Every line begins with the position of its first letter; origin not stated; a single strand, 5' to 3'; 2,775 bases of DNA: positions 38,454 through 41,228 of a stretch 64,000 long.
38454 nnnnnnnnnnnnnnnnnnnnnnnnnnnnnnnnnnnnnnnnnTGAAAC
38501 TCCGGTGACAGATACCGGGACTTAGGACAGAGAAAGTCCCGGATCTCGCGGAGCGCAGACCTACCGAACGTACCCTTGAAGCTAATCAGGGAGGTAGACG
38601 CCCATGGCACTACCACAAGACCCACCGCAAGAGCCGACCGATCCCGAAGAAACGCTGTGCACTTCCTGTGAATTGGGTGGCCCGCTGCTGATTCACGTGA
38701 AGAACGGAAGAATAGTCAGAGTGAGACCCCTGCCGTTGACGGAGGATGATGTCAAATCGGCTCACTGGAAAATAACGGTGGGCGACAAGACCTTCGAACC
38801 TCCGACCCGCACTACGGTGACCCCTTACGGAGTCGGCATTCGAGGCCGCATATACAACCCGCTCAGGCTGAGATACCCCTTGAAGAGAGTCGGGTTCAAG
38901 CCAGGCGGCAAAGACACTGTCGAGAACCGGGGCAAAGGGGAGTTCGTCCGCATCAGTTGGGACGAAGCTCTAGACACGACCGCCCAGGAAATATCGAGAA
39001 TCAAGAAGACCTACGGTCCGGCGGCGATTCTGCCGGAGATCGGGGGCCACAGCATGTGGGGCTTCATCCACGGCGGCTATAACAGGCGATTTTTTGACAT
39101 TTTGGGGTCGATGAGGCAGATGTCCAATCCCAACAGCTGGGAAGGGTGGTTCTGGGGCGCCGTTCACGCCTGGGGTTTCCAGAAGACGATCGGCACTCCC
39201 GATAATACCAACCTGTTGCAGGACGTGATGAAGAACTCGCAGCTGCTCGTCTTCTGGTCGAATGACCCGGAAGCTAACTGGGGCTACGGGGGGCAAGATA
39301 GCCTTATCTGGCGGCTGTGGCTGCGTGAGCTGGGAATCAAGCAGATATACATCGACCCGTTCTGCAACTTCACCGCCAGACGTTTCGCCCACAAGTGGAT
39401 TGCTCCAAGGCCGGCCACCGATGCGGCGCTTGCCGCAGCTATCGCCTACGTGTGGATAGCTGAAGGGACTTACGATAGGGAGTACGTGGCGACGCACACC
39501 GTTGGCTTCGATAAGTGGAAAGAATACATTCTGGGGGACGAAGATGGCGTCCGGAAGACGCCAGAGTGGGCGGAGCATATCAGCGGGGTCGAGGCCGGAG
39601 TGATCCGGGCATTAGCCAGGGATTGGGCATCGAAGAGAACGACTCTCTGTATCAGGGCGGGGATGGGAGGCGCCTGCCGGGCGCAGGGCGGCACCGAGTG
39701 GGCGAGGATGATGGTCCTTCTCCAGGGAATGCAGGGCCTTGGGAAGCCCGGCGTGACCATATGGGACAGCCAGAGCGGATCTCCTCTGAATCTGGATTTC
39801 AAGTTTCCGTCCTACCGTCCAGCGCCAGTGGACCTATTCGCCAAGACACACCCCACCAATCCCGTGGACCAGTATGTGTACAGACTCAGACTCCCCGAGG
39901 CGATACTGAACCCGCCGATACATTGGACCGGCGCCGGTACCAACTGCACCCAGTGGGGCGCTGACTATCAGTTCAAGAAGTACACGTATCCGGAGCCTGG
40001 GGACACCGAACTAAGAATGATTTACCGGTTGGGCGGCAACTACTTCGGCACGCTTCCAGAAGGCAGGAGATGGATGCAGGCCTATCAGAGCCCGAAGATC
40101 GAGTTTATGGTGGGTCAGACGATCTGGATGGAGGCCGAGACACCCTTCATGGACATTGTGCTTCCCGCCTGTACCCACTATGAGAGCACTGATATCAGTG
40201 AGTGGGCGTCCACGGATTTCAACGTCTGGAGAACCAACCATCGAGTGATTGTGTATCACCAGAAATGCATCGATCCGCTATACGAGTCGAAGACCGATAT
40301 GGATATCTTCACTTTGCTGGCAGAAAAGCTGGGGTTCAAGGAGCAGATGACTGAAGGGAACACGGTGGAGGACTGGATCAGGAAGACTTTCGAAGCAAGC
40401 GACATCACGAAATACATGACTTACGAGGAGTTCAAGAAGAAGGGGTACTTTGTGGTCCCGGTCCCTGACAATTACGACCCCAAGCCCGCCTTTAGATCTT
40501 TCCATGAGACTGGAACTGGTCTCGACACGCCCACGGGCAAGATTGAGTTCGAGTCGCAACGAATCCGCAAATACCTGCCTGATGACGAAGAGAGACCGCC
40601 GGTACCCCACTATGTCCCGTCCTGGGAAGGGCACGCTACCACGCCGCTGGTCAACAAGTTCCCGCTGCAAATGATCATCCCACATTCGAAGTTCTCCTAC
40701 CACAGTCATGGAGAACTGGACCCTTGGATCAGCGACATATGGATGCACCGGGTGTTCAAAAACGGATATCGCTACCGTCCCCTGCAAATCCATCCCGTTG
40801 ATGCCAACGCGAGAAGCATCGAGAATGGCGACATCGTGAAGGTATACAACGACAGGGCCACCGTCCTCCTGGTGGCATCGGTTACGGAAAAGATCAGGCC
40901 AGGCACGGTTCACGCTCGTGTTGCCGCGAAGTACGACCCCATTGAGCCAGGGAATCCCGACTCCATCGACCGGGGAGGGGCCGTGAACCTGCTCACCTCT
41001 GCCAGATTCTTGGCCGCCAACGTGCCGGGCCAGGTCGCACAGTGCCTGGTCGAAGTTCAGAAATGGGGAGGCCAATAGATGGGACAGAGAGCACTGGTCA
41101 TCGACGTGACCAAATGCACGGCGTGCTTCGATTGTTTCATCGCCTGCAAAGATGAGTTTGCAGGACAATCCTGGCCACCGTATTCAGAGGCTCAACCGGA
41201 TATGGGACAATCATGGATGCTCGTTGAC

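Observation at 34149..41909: Co-oriented, tightly spaced candidate operon coupling an SBP, two family-III CoA-transferases and a transhydroxylase-like molybdoenzyme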

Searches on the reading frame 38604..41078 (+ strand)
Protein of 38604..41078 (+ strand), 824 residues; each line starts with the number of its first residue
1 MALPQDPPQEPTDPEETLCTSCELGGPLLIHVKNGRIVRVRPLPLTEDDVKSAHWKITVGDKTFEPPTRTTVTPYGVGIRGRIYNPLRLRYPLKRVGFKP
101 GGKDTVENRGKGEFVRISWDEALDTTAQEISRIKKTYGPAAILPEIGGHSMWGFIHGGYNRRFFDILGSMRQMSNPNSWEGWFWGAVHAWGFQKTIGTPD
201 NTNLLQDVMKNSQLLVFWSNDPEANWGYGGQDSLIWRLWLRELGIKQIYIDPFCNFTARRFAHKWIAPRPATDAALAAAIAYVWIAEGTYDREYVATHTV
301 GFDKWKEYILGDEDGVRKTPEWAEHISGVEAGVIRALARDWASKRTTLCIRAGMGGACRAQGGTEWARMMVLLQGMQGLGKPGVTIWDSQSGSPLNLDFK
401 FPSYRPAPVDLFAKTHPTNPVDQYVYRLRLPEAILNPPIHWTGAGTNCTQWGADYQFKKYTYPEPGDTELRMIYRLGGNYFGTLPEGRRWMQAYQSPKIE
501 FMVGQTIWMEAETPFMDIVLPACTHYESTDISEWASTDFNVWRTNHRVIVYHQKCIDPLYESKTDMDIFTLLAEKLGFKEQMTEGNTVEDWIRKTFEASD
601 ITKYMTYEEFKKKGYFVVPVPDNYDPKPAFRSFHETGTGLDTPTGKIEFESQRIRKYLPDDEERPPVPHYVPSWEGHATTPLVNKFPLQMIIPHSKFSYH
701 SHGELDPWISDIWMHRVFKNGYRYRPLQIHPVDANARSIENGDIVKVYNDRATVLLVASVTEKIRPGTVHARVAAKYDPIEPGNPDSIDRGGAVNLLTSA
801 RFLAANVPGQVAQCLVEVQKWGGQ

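Call 3: search_protein_families(library=pfam, proteins=[window:38604-41078:+])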
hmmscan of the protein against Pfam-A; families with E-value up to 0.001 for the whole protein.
window:38604-41078:+ (824 aa): 3 families
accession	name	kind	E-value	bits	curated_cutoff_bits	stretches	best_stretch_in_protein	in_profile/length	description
PF00384.28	Molybdopterin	-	1.8e-27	96.8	24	1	88-575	1-353/353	Molybdopterin oxidoreductase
PF21423.2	AhtL-like_1st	-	4.5e-16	58.6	27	1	26-81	1-54/55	Pyrogallol hydroxytransferase large subunit-like, domain 1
PF01568.27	Molydop_binding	-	2.1e-15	57.1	26.8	1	723-801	29-96/110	Molydopterin dinucleotide binding domain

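Call 7: search_solved_structures(query=window:38604-41078:+, max_evalue=0.001, show_alignments=1)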
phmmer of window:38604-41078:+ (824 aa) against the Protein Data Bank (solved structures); distinct sequences matched with E-value up to 0.001: 35.
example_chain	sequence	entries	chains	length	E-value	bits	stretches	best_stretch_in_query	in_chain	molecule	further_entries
4v4c_A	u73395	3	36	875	9.5e-211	705.6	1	19-823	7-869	Pyrogallol hydroxytransferase large subunit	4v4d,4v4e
1eu1_A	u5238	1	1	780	2.1e-80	274.3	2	64-383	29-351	DIMETHYL SULFOXIDE REDUCTASE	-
4dmr_A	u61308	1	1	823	9.6e-77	262.2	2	72-383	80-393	DMSO REDUCTASE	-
1e18_A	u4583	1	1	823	1.1e-76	261.9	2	72-383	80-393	DMSO REDUCTASE.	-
1dmr_A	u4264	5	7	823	1.8e-76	261.3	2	72-383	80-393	DMSO REDUCTASE | Dimethyl sulfoxide/trimethylamine N-oxide reductase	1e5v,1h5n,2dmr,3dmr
1e60_A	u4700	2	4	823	2e-76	261.1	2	72-383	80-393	Dimethyl sulfoxide/trimethylamine N-oxide reductase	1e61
1dms_A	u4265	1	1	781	7.3e-76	259.3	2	72-383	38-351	DMSO REDUCTASE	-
7l5i_A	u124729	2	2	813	2.7e-68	234.2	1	79-823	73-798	Trimethylamine-N-oxide reductase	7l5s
9h4t_A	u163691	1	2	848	1.3e-64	222.1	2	77-383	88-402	Trimethylamine-N-oxide reductase 1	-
1tmo_A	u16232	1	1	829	2e-62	214.8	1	77-797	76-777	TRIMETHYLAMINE N-OXIDE REDUCTASE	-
4ydd_A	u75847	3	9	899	4.7e-22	81.2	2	82-294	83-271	DMSO reductase family type II enzyme, molybdopterin subunit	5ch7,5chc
5e7o_A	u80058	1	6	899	5.8e-22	80.9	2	82-294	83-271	DMSO reductase family type II enzyme, molybdopterin subunit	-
1aa6_A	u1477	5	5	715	2.3e-21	79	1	110-384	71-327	FORMATE DEHYDROGENASE H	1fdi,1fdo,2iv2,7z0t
2vpw_A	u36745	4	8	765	1.3e-20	76.5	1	65-347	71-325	THIOSULFATE REDUCTASE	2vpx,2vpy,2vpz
6cz7_A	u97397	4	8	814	1.3e-20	76.4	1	82-577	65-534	ArrA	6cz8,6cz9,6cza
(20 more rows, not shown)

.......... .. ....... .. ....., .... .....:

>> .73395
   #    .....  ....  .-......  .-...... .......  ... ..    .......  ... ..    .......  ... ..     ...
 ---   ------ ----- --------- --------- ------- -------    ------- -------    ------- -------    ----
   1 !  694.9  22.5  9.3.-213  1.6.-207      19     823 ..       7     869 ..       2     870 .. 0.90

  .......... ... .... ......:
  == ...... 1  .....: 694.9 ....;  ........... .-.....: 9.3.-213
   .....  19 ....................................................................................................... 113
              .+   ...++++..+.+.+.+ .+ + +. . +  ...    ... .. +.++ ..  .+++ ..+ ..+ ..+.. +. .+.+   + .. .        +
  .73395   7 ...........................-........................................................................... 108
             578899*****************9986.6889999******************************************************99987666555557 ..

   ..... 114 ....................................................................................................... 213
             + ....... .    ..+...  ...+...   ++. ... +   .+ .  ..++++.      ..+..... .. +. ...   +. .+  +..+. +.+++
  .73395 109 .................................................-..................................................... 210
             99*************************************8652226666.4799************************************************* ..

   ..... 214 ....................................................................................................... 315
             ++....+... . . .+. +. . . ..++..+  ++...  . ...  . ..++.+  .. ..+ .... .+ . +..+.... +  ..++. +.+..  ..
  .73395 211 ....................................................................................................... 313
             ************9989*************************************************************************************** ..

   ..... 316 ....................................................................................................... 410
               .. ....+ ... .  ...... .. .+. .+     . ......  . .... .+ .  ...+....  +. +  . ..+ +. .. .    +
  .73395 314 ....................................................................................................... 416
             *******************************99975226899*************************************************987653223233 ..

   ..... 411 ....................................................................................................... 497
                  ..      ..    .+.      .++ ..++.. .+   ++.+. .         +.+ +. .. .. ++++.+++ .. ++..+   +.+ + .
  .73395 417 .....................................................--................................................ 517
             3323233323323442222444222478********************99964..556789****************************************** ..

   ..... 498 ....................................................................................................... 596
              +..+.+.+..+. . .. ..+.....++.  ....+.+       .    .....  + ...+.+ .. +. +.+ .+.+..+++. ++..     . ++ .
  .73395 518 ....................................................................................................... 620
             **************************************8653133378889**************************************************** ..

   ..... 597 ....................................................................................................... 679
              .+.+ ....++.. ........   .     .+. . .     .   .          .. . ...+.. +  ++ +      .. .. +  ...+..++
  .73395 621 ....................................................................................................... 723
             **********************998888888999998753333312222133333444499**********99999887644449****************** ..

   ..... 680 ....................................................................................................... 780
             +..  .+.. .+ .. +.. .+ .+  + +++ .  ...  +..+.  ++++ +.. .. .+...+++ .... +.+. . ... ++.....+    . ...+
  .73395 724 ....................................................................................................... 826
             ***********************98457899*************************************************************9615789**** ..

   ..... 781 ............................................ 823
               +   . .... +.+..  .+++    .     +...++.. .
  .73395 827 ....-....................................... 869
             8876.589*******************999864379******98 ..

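Call 8: search_protein_families(library=ncbifam, proteins=[window:38604-41078:+], max_evalue=0.00001)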
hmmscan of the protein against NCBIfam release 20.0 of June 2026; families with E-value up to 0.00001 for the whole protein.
window:38604-41078:+ (824 aa): 21 families
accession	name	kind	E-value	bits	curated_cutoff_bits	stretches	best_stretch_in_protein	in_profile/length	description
TIGR00509.1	bisC_fam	subfamily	4.1e-106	356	1017.55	1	78-823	34-756/772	molybdopterin guanine dinucleotide-containing S/N-oxide reductase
TIGR02166.1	dmsA_ynfE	subfamily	2.2e-104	350.1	777.7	1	22-820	53-793/794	DMSO/selenate family reductase complex A subunit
NF011682.0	PRK15102.1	equivalog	1.7e-89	301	909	1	78-824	83-813/829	trimethylamine-N-oxide reductase TorA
TIGR02164.1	torA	equivalog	3.3e-86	290.1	1465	1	77-824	78-809/824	trimethylamine-N-oxide reductase TorA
NF011566.1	PRK14990.1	exception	1.4e-76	258.1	1600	2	470-803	475-796/814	dimethylsulfoxide reductase subunit A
NF041884.1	selenate_YnfF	exception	2.5e-61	207.6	1650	2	75-376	92-387/798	selenate/tellurate reductase subunit YnfF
NF041885.1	selenate_YnfE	exception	4e-61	206.8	1675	2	75-375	95-393/805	selenate/tellurate reductase subunit YnfE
TIGR03479.1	DMSO_red_II_alp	subfamily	4e-44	150.9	984.75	3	82-299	114-307/913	molybdopterin-dependent oxidoreductase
TIGR01591.1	Fdh-alpha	equivalog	6.1e-44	150.2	666.25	3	190-384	135-316/672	formate dehydrogenase subunit alpha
NF012032.0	PRK15488.1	equivalog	6.6e-34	117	694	2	244-371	227-346/759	thiosulfate reductase PhsA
NF041714.1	arsenate_red_ArrA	equivalog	5.3e-22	77.8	1600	1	82-577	99-568/848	arsenate respiratory reductase molybdopterin-containing subunit ArrA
NF047855.1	AssmNtatRedNasC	equivalog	8.5e-18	64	1100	1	242-352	207-310/708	assimilatory nitrate reductase catalytic subunit NasC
TIGR01580.1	narG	equivalog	3.3e-15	54.8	1084.15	0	107-293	150-322/1235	nitrate reductase subunit alpha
NF041323.1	Nitr_red_NasA_Halo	equivalog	9.1e-13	47.6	1000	1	246-371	184-296/673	assimilatory nitrate reductase NasA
NF042978.1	EthbenzDh_ebdA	equivalog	1e-12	46.7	2000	0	80-299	134-329/977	ethylbenzene dehydrogenase subunit alpha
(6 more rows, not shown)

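Call 9: find_homologous_proteins(query=window:38604-41078:+, max_evalue=1e-20)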
Query window:38604-41078:+ (824 aa): 4628 proteins with E <= 1e-20 among 8000 candidates; the best 120 are listed.
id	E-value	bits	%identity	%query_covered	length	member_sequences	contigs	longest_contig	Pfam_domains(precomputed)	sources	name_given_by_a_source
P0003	0.0e+0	1719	84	100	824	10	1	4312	PF21423.3,PF00384.28,PF01568.28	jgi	jgi:molybdopterin guanine dinucleotide-containing S/N-oxide reductase-like protein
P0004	0.0e+0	1630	81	100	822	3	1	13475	PF21423.3,PF00384.28,PF01568.28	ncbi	-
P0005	0.0e+0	1619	79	100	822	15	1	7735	PF21423.3,PF00384.28,PF01568.28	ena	-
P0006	0.0e+0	1590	78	100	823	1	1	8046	PF21423.3,PF00384.28,PF01568.28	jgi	jgi:molybdopterin guanine dinucleotide-containing S/N-oxide reductase-like protein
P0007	0.0e+0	1568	77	99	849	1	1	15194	PF21423.3,PF00384.28,PF01568.28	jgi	jgi:molybdopterin guanine dinucleotide-containing S/N-oxide reductase-like protein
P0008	0.0e+0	1539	76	100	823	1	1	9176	PF21423.3,PF00384.28,PF01568.28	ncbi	-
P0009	0.0e+0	1525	74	100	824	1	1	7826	PF21423.3,PF00384.28,PF01568.28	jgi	jgi:molybdopterin guanine dinucleotide-containing S/N-oxide reductase-like protein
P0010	0.0e+0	1521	74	100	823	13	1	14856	PF21423.3,PF00384.28,PF01568.28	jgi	jgi:trimethylamine-N-oxide reductase (cytochrome c)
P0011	0.0e+0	1418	70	99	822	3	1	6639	PF21423.3,PF00384.28,PF01568.28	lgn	-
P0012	0.0e+0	1412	69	99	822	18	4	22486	PF21423.3,PF00384.28,PF01568.28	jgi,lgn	-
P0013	0.0e+0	1215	62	98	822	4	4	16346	PF21423.3,PF00384.28,PF01568.28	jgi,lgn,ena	-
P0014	0.0e+0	1206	61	99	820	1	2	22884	PF21423.3,PF00384.28,PF01568.28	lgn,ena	-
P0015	0.0e+0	1200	62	98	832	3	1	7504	PF21423.3,PF00384.28,PF01568.28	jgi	-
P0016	0.0e+0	1195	61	98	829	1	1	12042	PF21423.3,PF00384.28,PF01568.28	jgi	jgi:molybdopterin guanine dinucleotide-containing S/N-oxide reductase-like protein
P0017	0.0e+0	1168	59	99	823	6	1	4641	PF21423.3,PF00384.28,PF01568.28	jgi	jgi:molybdopterin guanine dinucleotide-containing S/N-oxide reductase-like protein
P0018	0.0e+0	1152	59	98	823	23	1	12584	PF21423.3,PF00384.28,PF01568.28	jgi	jgi:molybdopterin guanine dinucleotide-containing S/N-oxide reductase-like protein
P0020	0.0e+0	1149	59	98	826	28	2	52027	PF21423.3,PF00384.28,PF01568.28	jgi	jgi:molybdopterin guanine dinucleotide-containing S/N-oxide reductase-like protein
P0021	0.0e+0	1120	58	98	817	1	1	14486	PF21423.3,PF00384.28,PF01568.28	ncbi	ncbi:molybdopterin-dependent oxidoreductase [Chloroflexota bacterium]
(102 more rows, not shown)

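Call 11: find_related_loci(query=window:38604-41078:+, collection=genome_contigs, flank=8000)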
Query window:38604-41078:+ (824 aa) in genome_contigs; peptide patterns used: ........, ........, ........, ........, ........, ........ (x = any residue, [..] = any of these).
38 stretches matched a pattern; 13 encode a relative of the query (tblastn E <= 1e-3); 13 distinct loci.
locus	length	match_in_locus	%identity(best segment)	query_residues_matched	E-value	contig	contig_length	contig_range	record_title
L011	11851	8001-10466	81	1-823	0e+0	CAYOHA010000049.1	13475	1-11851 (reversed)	MAG TPA_asm: uncultured Dehalococcoidales bacterium isolate binchicken_co376_250 genome assembly, contig: NODE_4942_leng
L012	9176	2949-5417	76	1-824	0e+0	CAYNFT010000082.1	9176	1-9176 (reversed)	MAG TPA_asm: uncultured Dehalococcoidales bacterium isolate binchicken_co89_477 genome assembly, contig: NODE_15493_leng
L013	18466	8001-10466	80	1-823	0e+0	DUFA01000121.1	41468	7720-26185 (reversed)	MAG TPA_asm: Dehalococcoidia bacterium isolate W403 Contig121, whole genome shotgun sequence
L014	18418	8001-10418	80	18-823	0e+0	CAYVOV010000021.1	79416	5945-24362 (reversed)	MAG TPA_asm: uncultured Dehalococcoidales bacterium isolate binchicken_co178_22 genome assembly, contig: NODE_614_length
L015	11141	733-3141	57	22-823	0e+0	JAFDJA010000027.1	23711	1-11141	MAG: Deltaproteobacteria bacterium isolate Meg22_24_Bin_118 Meg22_24_Bin_118_scaffold_1194, whole genome shotgun sequenc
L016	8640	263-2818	48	16-821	0e+0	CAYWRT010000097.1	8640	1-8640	MAG TPA_asm: uncultured Dehalococcoidaceae bacterium isolate SRP214966_co4_508 genome assembly, contig: NODE_9755_length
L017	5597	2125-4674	46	20-824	0e+0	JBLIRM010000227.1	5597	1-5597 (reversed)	MAG: bacterium isolate MG2_202303_bin_300 MG2_202303_bin_300_scaffold_227, whole genome shotgun sequence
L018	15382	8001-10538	46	20-821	0e+0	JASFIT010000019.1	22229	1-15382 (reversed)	MAG: Desulfobacteraceae bacterium isolate D0608S20remetaG_Bin_205 D0608S20remetaG_FD_scaffold_195_c1, whole genome shotg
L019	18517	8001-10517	42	25-823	0e+0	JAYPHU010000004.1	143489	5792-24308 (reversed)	MAG: Rhodospirillaceae bacterium isolate 139577_S178_metabat_bins_sens.tsv.044 NODE_34_length_143489_cov_15.688414, whol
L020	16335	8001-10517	42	25-823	0e+0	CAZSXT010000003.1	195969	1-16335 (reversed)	MAG TPA_asm: uncultured Rhodospirillaceae bacterium isolate SRP134809_co1_563 genome assembly, contig: NODE_36_length_19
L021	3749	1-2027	42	176-821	5e-120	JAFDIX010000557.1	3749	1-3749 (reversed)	MAG: Deltaproteobacteria bacterium isolate Meg22_24_Bin_103 Meg22_24_Bin_103_scaffold_118046, whole genome shotgun seque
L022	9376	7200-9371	46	20-701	0e+0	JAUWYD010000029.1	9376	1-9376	MAG: Chloroflexota bacterium isolate CSMAG_2701 CSMAG_2701_k141_518287_length_9376_cov_26.6291, whole genome shotgun seq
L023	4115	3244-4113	46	25-313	6e-81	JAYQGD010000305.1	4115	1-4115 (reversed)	MAG: Rhodospirillaceae bacterium isolate SD9007_COM_concoct_bins.tsv.163_sub NODE_13481_length_4115_cov_6.569951, whole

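Call 16: find_encoding_contigs(protein=P0007, flank=8000, max_places=3)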
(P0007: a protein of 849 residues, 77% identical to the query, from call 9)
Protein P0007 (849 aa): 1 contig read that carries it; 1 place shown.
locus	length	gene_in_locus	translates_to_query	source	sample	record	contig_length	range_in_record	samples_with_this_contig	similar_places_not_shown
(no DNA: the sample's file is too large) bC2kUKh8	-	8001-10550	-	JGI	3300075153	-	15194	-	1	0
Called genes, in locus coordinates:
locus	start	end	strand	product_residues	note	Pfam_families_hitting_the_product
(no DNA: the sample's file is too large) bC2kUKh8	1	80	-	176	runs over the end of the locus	PF00908:dTDP_sugar_isom, PF14667:Polysacc_synt_C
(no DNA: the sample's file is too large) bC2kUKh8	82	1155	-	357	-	PF00483:NTP_transferase, PF12804:NTP_transf_3, PF07959:Fucose_pyrophosphorylase (faint), PF25084:LbH_EIF2B (faint), PF00132:Hexapep (faint), PF24894:Hexapep_GlmU (faint), PF25087:GMPPB_C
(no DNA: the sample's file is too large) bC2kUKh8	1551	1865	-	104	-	PF07295:DUF1451 (weak)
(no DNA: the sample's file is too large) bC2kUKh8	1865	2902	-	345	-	PF00226:DnaJ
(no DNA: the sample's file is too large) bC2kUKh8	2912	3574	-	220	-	PF00092:VWA, PF13519:VWA_2, PF13768:VWA_3 (weak), PF07002:Copine (weak)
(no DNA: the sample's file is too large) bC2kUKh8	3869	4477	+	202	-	PF02545:Maf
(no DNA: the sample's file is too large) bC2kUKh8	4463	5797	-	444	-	PF00890:FAD_binding_2, PF01134:GIDA (faint), PF01266:DAO (faint), PF03486:HI0933_like, PF07992:Pyr_redox_2 (weak), PF12831:FAD_oxidored, PF13450:NAD_binding_8 (faint), PF22780:HI0933_like_1st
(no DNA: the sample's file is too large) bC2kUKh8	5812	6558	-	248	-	PF18854:baeRF_family10, PF03464:eRF1_2 (weak), PF18859:acVLRF1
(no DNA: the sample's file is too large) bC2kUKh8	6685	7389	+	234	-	-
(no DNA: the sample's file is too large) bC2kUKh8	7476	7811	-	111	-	-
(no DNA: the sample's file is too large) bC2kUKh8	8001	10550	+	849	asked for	PF21423:AhtL-like_1st, PF00384:Molybdopterin, PF01568:Molydop_binding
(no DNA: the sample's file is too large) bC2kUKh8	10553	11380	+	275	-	PF12838:Fer4_7 (faint), PF13247:Fer4_11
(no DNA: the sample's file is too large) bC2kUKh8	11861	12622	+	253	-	PF02353:CMAS, PF01209:Ubie_methyltran, PF13649:Methyltransf_25, PF13847:Methyltransf_31, PF08241:Methyltransf_11, PF08242:Methyltransf_12 (weak)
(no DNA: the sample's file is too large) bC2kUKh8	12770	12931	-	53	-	-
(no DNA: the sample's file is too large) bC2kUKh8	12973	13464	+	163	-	PF06713:bPH_4 (weak)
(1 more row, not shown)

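Call 17: find_encoding_contigs(protein=P0010, flank=8000, max_places=3)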
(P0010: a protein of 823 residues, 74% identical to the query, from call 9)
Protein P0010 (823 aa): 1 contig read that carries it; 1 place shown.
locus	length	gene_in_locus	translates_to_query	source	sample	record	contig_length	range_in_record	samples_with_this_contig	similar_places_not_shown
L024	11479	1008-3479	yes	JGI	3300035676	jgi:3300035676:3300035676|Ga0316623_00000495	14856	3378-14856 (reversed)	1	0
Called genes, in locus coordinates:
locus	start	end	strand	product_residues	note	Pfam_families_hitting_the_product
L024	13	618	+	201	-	PF25137:ADH_Fe_C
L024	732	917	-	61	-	-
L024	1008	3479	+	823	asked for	PF21423:AhtL-like_1st, PF00384:Molybdopterin, PF01568:Molydop_binding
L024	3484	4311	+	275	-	PF13247:Fer4_11, PF13620:CarboxypepD_reg, PF13715:CarbopepD_reg_2 (weak)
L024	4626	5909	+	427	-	PF01554:MatE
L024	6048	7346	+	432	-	PF07690:MFS_1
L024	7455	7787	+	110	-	-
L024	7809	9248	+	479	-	-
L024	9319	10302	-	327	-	PF01073:3Beta_HSD, PF01370:Epimerase, PF02719:Polysacc_synt_2, PF04321:RmlD_sub_bind, PF13460:NAD_binding_10 (faint), PF16363:GDP_Man_Dehyd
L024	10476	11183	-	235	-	PF01061:ABC2_membrane, PF12698:ABC2_membrane_3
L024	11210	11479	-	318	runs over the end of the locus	PF00005:ABC_tran, PF13304:AAA_21 (faint)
